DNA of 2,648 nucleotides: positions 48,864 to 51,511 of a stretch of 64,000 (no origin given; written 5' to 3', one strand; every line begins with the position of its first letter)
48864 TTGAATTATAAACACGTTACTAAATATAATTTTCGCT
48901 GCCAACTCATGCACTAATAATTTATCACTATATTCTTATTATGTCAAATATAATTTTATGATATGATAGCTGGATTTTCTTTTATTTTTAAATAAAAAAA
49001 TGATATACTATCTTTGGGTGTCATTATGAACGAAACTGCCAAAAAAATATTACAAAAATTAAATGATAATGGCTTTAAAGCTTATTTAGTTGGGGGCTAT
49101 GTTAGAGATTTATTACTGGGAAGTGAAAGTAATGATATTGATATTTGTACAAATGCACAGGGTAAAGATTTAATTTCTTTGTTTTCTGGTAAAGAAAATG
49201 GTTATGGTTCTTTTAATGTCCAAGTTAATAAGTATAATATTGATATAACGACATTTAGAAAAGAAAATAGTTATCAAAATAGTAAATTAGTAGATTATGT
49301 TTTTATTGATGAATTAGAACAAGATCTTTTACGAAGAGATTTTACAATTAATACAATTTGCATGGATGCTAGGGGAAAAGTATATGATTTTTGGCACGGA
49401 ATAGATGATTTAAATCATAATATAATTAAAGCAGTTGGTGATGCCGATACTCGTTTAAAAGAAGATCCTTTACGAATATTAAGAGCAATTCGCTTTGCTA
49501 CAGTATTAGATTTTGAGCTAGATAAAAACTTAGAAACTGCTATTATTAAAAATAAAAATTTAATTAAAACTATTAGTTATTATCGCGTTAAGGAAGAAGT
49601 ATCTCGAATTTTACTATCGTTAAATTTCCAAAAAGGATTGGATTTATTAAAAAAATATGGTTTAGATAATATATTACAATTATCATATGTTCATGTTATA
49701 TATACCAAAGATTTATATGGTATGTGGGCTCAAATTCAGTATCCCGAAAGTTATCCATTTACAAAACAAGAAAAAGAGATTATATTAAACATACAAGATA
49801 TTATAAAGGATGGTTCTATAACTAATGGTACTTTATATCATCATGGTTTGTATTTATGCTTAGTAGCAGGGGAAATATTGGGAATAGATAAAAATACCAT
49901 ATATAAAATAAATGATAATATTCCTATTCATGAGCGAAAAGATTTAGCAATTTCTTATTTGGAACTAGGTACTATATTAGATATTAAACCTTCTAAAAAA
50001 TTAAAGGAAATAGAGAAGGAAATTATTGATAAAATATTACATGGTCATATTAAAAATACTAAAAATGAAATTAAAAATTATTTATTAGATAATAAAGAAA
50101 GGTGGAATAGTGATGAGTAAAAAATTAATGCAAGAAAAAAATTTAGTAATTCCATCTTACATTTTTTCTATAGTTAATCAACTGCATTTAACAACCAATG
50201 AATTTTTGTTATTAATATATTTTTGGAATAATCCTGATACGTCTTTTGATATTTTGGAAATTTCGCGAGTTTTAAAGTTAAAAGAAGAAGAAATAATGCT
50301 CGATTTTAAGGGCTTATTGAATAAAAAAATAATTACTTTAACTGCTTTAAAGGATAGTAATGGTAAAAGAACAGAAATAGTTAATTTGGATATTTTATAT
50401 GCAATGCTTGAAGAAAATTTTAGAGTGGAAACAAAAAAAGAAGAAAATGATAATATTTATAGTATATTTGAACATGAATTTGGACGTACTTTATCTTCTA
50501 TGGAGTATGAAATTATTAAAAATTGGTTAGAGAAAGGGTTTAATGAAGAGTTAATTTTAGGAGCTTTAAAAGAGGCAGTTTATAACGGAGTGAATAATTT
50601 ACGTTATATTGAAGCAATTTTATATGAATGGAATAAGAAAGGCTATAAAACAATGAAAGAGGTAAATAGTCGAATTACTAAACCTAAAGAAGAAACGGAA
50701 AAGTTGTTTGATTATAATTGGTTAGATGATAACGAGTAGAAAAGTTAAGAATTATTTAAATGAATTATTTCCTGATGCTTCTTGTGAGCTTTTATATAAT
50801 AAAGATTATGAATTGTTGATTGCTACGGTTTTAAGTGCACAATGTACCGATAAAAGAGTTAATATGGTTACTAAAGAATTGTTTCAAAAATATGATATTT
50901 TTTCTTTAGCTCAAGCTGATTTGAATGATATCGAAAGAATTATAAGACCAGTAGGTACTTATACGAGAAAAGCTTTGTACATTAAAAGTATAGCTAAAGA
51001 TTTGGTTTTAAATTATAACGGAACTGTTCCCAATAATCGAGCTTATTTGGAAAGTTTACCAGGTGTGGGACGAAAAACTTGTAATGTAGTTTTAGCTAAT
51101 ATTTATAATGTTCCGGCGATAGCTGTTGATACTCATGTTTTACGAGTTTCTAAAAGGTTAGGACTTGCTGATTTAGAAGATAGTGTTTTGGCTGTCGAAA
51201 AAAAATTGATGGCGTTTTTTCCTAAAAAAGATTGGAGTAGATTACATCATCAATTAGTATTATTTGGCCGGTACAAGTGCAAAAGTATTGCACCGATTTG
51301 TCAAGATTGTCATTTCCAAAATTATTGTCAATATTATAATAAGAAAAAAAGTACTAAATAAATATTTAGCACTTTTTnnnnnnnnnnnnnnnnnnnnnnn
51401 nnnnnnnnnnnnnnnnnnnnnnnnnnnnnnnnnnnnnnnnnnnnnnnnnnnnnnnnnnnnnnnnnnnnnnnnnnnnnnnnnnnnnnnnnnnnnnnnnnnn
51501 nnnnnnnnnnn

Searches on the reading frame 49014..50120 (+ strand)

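Call 55: search_protein_families(library=pfam, proteins=[window:49014-50120:+], max_evalue=0.00001)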
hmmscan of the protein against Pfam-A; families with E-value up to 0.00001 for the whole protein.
window:49014-50120:+ (368 aa): 3 families
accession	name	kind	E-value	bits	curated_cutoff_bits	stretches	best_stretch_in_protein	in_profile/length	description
PF01743.26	PolyA_pol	-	1.8e-27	96.6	23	1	23-138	1-125/126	Poly A polymerase head domain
PF12627.12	PolyA_pol_RNAbd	-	2.4e-10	40.5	22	1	166-218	1-53/64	Probable RNA and SrmB- binding site of polymerase A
PF13735.12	tRNA_NucTran2_2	-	9.6e-10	39.1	27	1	262-354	49-146/149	tRNA nucleotidyltransferase domain 2 putative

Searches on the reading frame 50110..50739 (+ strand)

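Call 55: search_protein_families(library=pfam, proteins=[window:50110-50739:+], max_evalue=0.00001)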
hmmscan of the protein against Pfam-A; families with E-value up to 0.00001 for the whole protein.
window:50110-50739:+ (209 aa): 2 families
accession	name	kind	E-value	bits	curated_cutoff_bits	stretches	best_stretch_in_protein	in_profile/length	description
PF07261.16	DnaB_2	-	6.5e-23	80.7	22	1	118-187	2-72/74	Replication initiation and membrane attachment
PF21984.2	DnaD_N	-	5.5e-07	30.1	27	1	14-109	1-99/101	DnaD N-terminal domain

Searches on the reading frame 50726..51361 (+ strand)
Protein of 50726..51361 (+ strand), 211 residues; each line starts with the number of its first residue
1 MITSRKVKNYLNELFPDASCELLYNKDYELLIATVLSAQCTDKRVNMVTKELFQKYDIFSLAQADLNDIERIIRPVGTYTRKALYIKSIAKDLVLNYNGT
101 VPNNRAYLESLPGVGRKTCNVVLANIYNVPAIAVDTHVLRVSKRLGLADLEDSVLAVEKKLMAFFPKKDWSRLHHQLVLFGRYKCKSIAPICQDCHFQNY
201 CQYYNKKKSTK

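Call 55: search_protein_families(library=pfam, proteins=[window:50726-51361:+], max_evalue=0.00001)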
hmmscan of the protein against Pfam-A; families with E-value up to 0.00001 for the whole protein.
window:50726-51361:+ (211 aa): 1 family
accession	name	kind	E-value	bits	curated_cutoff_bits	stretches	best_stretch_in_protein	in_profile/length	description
PF00730.31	HhH-GPD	-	1.7e-24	86.7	26.2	1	32-166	1-107/108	HhH-GPD superfamily base excision DNA repair protein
